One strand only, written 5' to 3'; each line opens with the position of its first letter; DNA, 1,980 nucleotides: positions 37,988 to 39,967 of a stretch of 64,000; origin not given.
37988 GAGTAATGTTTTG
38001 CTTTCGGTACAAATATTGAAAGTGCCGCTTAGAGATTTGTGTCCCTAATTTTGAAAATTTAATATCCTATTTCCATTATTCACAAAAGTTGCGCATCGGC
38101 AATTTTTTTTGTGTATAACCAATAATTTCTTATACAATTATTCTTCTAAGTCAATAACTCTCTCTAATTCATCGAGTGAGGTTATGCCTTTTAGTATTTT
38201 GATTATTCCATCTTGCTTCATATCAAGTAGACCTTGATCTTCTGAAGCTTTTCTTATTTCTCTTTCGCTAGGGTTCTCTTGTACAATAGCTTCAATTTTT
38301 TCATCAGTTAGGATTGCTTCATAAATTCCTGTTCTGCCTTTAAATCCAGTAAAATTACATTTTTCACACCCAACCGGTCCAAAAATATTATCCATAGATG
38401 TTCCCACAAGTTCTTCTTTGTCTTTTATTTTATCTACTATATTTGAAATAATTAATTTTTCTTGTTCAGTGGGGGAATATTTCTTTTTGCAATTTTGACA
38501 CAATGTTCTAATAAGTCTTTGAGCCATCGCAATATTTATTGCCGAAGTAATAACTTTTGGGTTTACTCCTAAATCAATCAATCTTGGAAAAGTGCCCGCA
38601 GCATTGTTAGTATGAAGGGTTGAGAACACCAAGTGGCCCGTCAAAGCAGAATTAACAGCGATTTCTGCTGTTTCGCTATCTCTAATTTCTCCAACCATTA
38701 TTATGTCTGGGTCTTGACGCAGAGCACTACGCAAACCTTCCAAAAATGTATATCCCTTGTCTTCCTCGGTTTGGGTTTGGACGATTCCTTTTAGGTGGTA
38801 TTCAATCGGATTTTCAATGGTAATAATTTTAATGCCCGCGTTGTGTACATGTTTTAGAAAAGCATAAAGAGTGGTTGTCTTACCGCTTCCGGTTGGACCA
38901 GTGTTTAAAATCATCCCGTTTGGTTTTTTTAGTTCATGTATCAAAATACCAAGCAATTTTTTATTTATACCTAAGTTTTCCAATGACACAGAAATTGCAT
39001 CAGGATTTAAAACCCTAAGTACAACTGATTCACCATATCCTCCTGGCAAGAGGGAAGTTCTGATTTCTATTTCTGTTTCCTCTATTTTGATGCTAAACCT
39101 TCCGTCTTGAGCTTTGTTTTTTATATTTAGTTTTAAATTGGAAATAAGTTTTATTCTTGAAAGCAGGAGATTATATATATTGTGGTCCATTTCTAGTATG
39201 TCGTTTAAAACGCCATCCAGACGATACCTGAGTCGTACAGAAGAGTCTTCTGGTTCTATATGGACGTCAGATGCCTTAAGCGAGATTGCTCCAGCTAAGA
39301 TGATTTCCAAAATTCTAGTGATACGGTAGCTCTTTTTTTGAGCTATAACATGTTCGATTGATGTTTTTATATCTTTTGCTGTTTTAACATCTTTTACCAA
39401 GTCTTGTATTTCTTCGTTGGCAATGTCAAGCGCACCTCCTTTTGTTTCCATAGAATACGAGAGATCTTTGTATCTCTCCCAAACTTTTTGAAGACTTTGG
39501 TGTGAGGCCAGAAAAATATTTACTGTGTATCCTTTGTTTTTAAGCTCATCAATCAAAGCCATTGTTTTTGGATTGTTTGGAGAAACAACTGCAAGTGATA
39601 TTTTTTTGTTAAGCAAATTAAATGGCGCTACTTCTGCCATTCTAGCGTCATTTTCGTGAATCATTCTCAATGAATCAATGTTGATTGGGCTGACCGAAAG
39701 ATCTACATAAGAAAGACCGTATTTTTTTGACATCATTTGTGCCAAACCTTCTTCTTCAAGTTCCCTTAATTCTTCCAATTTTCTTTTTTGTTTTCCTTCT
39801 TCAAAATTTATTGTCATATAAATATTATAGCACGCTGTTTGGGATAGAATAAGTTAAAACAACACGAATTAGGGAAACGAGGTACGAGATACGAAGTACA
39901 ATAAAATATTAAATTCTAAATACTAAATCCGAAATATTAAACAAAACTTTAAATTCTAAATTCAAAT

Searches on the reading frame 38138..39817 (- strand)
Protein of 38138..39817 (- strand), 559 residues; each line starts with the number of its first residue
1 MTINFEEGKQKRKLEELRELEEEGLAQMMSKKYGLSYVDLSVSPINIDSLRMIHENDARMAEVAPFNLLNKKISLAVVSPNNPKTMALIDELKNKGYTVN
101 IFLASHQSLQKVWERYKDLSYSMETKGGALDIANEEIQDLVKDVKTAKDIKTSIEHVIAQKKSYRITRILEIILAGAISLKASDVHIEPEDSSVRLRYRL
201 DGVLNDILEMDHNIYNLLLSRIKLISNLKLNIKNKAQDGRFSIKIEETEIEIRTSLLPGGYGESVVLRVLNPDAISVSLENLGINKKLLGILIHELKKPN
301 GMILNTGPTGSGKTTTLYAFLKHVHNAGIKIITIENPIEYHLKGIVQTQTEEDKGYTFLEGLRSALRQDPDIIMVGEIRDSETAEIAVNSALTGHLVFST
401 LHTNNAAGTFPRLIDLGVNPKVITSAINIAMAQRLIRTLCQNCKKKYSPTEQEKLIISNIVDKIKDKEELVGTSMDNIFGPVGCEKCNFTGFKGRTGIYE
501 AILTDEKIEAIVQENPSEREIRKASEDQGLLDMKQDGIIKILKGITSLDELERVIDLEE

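Call 77: search_protein_families(library=pfam, proteins=[window:38138-39817:-], max_evalue=0.00001)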
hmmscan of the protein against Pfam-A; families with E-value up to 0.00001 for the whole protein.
window:38138-39817:- (559 aa): 2 families
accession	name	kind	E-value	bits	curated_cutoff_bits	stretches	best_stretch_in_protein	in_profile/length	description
PF00437.27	T2SSE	-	4.1e-116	388.1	24.9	1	161-553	3-370/370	Type II/IV secretion system protein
PF05157.20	MshEN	-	8.6e-07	29.3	23.1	1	33-118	1-85/90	MshEN domain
